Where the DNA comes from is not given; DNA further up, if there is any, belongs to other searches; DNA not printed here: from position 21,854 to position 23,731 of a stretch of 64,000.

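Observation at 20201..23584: Single-polypeptide BC-BCCP-CT acyl-CoA carboxylase divergently paired with enoyl-CoA hydratase and tandem CoA-transferases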

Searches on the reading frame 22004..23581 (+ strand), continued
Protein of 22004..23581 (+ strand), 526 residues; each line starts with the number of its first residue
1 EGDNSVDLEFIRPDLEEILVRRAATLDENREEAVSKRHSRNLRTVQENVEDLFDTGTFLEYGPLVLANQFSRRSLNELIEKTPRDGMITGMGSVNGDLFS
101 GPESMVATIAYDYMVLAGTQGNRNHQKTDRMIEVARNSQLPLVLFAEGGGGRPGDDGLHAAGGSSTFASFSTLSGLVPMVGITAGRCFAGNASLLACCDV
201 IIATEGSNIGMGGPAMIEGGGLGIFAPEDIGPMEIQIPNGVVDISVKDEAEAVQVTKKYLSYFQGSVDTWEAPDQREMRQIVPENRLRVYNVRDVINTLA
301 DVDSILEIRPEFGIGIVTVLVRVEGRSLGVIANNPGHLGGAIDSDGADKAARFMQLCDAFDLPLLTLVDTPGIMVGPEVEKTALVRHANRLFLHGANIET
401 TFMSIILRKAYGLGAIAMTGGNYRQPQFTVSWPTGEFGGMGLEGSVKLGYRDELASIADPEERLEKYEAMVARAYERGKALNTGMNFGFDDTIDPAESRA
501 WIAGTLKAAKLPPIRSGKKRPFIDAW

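Call 82: get_annotated_region(hit=H14, flank=7000)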
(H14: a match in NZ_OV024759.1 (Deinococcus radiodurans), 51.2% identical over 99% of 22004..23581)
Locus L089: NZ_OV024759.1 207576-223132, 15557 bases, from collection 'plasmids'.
description: Deinococcus radiodurans isolate DRR11 plasmid 3
organism: Deinococcus radiodurans (NCBI taxid 1299)
taxonomy: Bacteria; Deinococcota; Deinococci; Deinococcales; Deinococcaceae; Deinococcus; Deinococcus radiodurans
host: -; source: -; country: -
typing (MOB-suite, as given by PLSDB): non-mobilizable
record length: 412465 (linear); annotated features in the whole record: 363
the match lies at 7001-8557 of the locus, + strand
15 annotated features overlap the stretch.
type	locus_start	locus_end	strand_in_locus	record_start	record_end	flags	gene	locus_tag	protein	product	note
CDS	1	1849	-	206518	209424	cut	-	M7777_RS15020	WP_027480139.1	hypothetical protein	-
CDS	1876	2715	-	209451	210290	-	-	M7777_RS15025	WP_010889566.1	hypothetical protein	-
CDS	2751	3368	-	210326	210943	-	-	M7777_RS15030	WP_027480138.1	TetR/AcrR family transcriptional regulator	GO:0006355 - regulation of DNA-templated transcription [Evidence IEA]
CDS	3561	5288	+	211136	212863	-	-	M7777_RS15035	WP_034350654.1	AMP-binding protein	-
CDS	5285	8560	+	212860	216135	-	-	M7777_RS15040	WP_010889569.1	carboxyl transferase domain-containing protein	-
CDS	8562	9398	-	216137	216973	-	-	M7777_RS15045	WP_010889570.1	urease accessory protein UreD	-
CDS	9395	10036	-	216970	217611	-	ureG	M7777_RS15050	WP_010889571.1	urease accessory protein UreG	GO:0019627 - urea metabolic process [Evidence IEA]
CDS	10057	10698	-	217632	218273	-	-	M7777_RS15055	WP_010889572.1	urease accessory protein UreF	-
CDS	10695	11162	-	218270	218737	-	ureE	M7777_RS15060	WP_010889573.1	urease accessory protein UreE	-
CDS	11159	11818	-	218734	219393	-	hypB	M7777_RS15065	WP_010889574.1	hydrogenase nickel incorporation protein HypB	GO:0036211 - protein modification process [Evidence IEA]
CDS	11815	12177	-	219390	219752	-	-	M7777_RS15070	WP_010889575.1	hydrogenase maturation nickel metallochaperone HypA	-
CDS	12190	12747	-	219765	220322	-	-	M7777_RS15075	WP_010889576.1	HupE/UreJ family protein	-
CDS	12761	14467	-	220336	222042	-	ureC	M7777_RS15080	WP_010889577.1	urease subunit alpha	GO:0019627 - urea metabolic process [Evidence IEA]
CDS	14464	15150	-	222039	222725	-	-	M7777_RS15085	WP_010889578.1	urease subunit beta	GO:0043419 - urea catabolic process [Evidence IEA]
CDS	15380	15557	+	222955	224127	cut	urtA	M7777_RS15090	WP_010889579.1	urea ABC transporter substrate-binding protein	GO:0015840 - urea transport [Evidence IEA]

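Call 83: get_annotated_region(hit=H7, flank=6000)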
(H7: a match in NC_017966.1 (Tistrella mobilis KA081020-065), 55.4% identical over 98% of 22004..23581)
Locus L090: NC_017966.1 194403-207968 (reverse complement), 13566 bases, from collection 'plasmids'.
description: Tistrella mobilis KA081020-065 plasmid pTM2, complete sequence
organism: Tistrella mobilis KA081020-065 (NCBI taxid 1110502)
taxonomy: Bacteria; Pseudomonadota; Alphaproteobacteria; Geminicoccales; Geminicoccaceae; Tistrella; Tistrella mobilis; Tistrella mobilis KA081020-065
host: -; source: -; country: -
typing (MOB-suite, as given by PLSDB): non-mobilizable
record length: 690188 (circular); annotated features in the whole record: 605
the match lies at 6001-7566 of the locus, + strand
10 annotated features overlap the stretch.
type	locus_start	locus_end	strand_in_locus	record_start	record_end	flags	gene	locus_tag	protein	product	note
CDS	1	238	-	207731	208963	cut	-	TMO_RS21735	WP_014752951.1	3-methyl-2-oxobutanoate dehydrogenase (2-methylpropanoyl-transferring) subunit alpha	-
CDS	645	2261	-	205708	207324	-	-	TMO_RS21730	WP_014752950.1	sensor domain-containing diguanylate cyclase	-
CDS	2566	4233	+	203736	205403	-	-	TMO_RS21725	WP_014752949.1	AMP-binding protein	-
CDS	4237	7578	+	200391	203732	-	-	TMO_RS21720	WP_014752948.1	carboxyl transferase domain-containing protein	-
CDS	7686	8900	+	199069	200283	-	-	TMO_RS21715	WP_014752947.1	ABC transporter substrate-binding protein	-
CDS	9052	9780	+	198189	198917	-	-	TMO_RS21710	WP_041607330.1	TetR/AcrR family transcriptional regulator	GO:0006355 - regulation of DNA-templated transcription [Evidence IEA]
CDS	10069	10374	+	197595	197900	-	-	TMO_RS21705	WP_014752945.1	hypothetical protein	-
CDS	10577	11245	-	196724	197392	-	-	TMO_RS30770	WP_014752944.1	hypothetical protein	-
CDS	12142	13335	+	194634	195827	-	-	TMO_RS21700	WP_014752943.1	MFS transporter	GO:0055085 - transmembrane transport [Evidence IEA]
CDS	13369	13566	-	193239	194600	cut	-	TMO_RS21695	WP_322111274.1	M20 family metallo-hydrolase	-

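Call 84: get_annotated_region(hit=H10, flank=6000)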
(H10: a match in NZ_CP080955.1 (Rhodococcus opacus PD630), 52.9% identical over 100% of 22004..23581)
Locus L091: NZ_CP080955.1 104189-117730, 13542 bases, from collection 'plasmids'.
description: Rhodococcus opacus PD630 plasmid pRoPD630_1
organism: Rhodococcus opacus PD630 (NCBI taxid 543736)
taxonomy: Bacteria; Actinomycetota; Actinomycetes; Mycobacteriales; Nocardiaceae; Rhodococcus; Rhodococcus opacus; Rhodococcus opacus PD630
host: -; source: cell culture,environmental; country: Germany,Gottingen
typing (MOB-suite, as given by PLSDB): non-mobilizable; replicon rep_cluster_313,rep_cluster_906
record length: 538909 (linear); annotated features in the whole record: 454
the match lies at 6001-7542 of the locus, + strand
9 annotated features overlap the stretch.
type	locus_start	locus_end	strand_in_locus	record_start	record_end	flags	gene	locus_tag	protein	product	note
CDS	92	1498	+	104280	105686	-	-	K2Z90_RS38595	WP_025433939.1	4-hydroxyphenylacetate 3-hydroxylase N-terminal domain-containing protein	-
CDS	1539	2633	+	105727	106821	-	-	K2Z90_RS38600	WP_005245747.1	CaiB/BaiF CoA-transferase family protein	-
CDS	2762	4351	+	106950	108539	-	-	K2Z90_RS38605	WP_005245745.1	AMP-binding protein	-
CDS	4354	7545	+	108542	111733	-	-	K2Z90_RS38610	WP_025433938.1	carboxyl transferase domain-containing protein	-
CDS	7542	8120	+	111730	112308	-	-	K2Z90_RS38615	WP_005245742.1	TetR/AcrR family transcriptional regulator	GO:0006355 - regulation of DNA-templated transcription [Evidence IEA]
CDS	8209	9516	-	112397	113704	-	-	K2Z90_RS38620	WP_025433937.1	MFS transporter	GO:0055085 - transmembrane transport [Evidence IEA]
CDS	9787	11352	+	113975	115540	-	-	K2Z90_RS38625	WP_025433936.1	carboxyl transferase domain-containing protein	-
CDS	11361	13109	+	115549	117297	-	-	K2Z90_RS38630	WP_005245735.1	biotin carboxylase N-terminal domain-containing protein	-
CDS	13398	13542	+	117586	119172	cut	-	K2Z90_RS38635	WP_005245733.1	AMP-binding protein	-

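Call 85: get_annotated_region(hit=H17, flank=6000)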
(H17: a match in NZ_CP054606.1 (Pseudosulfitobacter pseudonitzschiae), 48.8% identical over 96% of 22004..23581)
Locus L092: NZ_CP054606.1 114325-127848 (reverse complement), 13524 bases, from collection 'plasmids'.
description: Pseudosulfitobacter pseudonitzschiae strain H46 plasmid unnamed7, complete sequence
organism: Pseudosulfitobacter pseudonitzschiae (NCBI taxid 1402135)
taxonomy: Bacteria; Pseudomonadota; Alphaproteobacteria; Rhodobacterales; Roseobacteraceae; Pseudosulfitobacter; Pseudosulfitobacter pseudonitzschiae
host: -; source: surface sea water,shallow sea, symbosis with harmful algal bloom algae; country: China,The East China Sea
typing (MOB-suite, as given by PLSDB): non-mobilizable
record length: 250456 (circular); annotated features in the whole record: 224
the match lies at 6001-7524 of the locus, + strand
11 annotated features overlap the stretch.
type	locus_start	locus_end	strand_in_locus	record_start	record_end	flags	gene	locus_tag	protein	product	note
CDS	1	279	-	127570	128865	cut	-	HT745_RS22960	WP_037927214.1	AAA family ATPase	-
CDS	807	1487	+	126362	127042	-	-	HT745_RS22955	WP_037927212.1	DnaA N-terminal domain-containing protein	-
CDS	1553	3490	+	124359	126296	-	-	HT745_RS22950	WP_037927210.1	cache domain-containing protein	-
CDS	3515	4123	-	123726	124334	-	-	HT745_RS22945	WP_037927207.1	TetR/AcrR family transcriptional regulator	-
CDS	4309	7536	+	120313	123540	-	-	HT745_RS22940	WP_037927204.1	carboxyl transferase domain-containing protein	-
CDS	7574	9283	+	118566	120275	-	-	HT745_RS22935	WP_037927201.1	AMP-binding protein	-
CDS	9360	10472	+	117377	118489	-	-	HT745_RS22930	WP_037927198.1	C4-dicarboxylate TRAP transporter substrate-binding protein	-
CDS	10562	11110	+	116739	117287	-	-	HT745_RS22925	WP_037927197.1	TRAP transporter small permease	GO:0015740 - C4-dicarboxylate transport [Evidence IEA]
CDS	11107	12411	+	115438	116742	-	-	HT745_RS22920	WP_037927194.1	TRAP transporter large permease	GO:0008643 - carbohydrate transport [Evidence IEA]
CDS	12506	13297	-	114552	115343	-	-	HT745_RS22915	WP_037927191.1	NAD(P)-dependent oxidoreductase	-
CDS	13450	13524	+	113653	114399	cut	-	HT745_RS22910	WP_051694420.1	FadR/GntR family transcriptional regulator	-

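Call 86: get_annotated_region(hit=H11, flank=6000)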
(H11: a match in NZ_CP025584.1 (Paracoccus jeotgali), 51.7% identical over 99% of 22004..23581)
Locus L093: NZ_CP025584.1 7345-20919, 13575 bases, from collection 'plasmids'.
description: Paracoccus jeotgali strain CBA4604 plasmid pCBA4604-01, complete sequence
organism: Paracoccus jeotgali (NCBI taxid 2065379)
taxonomy: Bacteria; Pseudomonadota; Alphaproteobacteria; Rhodobacterales; Paracoccaceae; Paracoccus; Paracoccus jeotgali
host: -; source: -; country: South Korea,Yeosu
typing (MOB-suite, as given by PLSDB): non-mobilizable
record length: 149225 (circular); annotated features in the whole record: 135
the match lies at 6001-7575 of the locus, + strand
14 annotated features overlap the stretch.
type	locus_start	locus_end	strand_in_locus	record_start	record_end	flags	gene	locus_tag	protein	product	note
CDS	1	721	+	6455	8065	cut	-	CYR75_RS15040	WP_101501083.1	AMP-binding protein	-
CDS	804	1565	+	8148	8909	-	-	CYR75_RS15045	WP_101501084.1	ABC transporter ATP-binding protein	-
CDS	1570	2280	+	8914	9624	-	-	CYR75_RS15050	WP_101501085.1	ABC transporter ATP-binding protein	-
CDS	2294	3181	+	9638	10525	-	-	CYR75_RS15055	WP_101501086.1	branched-chain amino acid ABC transporter permease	-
CDS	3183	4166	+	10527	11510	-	-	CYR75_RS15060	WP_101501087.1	branched-chain amino acid ABC transporter permease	GO:0015803 - branched-chain amino acid transport [Evidence IEA]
CDS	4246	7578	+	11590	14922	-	-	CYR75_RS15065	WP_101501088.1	carboxyl transferase domain-containing protein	-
CDS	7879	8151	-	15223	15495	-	-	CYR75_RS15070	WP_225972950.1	IS110 family transposase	GO:0006313 - DNA transposition [Evidence IEA]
CDS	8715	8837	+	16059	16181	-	-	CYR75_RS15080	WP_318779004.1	helix-turn-helix domain-containing protein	GO:0006310 - DNA recombination [Evidence IEA]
CDS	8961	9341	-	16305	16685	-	-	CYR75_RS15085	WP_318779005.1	thioesterase family protein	-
CDS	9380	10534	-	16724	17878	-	-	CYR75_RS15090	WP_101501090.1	iron-containing alcohol dehydrogenase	-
CDS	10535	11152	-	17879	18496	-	-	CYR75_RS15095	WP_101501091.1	TetR/AcrR family transcriptional regulator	GO:0006355 - regulation of DNA-templated transcription [Evidence IEA]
CDS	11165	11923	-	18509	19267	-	-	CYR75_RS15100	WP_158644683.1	enoyl-CoA hydratase/isomerase family protein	-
CDS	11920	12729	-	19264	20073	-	-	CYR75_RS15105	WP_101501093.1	enoyl-CoA hydratase-related protein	-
CDS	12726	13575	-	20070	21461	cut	-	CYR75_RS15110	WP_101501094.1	aldehyde dehydrogenase family protein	-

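Call 88: get_annotated_region(hit=H15, flank=6000)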
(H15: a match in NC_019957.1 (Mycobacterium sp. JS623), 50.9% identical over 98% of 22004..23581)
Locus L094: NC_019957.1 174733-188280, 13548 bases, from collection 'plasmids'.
description: Mycobacterium sp. JS623 plasmid pMYCSM01, complete sequence
organism: Mycobacterium sp. JS623 (NCBI taxid 212767)
taxonomy: Bacteria; Actinomycetota; Actinomycetes; Mycobacteriales; Mycobacteriaceae; Mycobacterium; Mycobacterium sp. JS623
host: -; source: -; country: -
typing (MOB-suite, as given by PLSDB): mobilizable; replicon rep_cluster_1586; relaxase MOBF
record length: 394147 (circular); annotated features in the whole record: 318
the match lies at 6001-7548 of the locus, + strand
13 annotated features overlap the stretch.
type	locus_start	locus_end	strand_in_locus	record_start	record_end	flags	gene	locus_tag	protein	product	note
CDS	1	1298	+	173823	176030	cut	-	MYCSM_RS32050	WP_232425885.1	LuxR C-terminal-related transcriptional regulator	GO:0006355 - regulation of DNA-templated transcription [Evidence IEA]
CDS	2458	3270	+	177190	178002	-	-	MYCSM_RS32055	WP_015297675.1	ZIP family metal transporter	GO:0055085 - transmembrane transport [Evidence IEA]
CDS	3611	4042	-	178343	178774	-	-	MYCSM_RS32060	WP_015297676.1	PIN domain nuclease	-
CDS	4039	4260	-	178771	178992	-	-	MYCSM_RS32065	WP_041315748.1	antitoxin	-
CDS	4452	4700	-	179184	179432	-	-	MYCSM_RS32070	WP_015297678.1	hypothetical protein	-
CDS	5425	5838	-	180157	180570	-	-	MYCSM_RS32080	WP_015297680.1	EVE domain-containing protein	-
CDS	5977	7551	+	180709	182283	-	-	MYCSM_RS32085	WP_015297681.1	carboxyl transferase domain-containing protein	-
CDS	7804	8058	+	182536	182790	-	-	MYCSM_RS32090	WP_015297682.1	hypothetical protein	-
CDS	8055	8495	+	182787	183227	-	-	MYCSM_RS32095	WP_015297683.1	type II toxin-antitoxin system VapC family toxin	-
CDS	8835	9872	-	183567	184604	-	-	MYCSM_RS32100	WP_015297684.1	IS110 family transposase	-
CDS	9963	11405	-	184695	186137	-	-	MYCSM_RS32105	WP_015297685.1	MinD/ParA family protein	-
CDS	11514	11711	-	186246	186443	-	-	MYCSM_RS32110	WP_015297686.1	hypothetical protein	-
CDS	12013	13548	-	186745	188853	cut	-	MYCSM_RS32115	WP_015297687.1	prolyl oligopeptidase family serine peptidase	GO:0006508 - proteolysis [Evidence IEA]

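Call 89: get_annotated_region(hit=H12, flank=6000)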
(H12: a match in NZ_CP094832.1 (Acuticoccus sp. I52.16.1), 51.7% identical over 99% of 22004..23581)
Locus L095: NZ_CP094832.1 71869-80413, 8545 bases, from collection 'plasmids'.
description: Acuticoccus sp. I52.16.1 plasmid unnamed4, complete sequence
organism: Acuticoccus sp. I52.16.1 (NCBI taxid 2928472)
taxonomy: Bacteria; Pseudomonadota; Alphaproteobacteria; Hyphomicrobiales; Amorphaceae; Acuticoccus; Acuticoccus sp. I52.16.1
host: -; source: pure culture,seawater; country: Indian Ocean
typing (MOB-suite, as given by PLSDB): non-mobilizable
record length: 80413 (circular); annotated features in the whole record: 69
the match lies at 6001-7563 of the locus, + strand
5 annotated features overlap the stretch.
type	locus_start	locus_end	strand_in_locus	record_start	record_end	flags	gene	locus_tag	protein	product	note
CDS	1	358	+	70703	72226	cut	-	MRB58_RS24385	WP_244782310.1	amidohydrolase family protein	-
CDS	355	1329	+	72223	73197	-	-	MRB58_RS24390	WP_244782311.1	CobW family GTP-binding protein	-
CDS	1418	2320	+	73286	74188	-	-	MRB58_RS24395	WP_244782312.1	MBL fold metallo-hydrolase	-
CDS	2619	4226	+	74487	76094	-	-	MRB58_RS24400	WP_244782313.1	AMP-binding protein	-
CDS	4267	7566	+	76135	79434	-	-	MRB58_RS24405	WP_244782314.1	carboxyl transferase domain-containing protein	-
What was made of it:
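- Ligase-carboxylase operons exist in cultured bacteria (calls 82-85, 89).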

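Call 90: get_annotated_region(hit=H2, flank=6000)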
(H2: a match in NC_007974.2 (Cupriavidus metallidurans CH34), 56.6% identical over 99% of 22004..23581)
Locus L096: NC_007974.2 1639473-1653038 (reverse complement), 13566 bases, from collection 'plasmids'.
description: Cupriavidus metallidurans CH34 megaplasmid, complete sequence
organism: Cupriavidus metallidurans CH34 (NCBI taxid 266264)
taxonomy: Bacteria; Pseudomonadota; Betaproteobacteria; Burkholderiales; Burkholderiaceae; Cupriavidus; Cupriavidus metallidurans; Cupriavidus metallidurans CH34
host: -; source: -; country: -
typing (MOB-suite, as given by PLSDB): mobilizable; replicon rep_cluster_104,rep_cluster_1581,rep_cluster_80; relaxase MOBP,MOBP
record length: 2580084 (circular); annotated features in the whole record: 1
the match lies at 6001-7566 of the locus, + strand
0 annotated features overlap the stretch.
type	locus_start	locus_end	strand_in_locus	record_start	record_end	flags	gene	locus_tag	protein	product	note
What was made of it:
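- Tried and rejected: Cupriavidus metallidurans record: it has no usable annotation (call 90).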
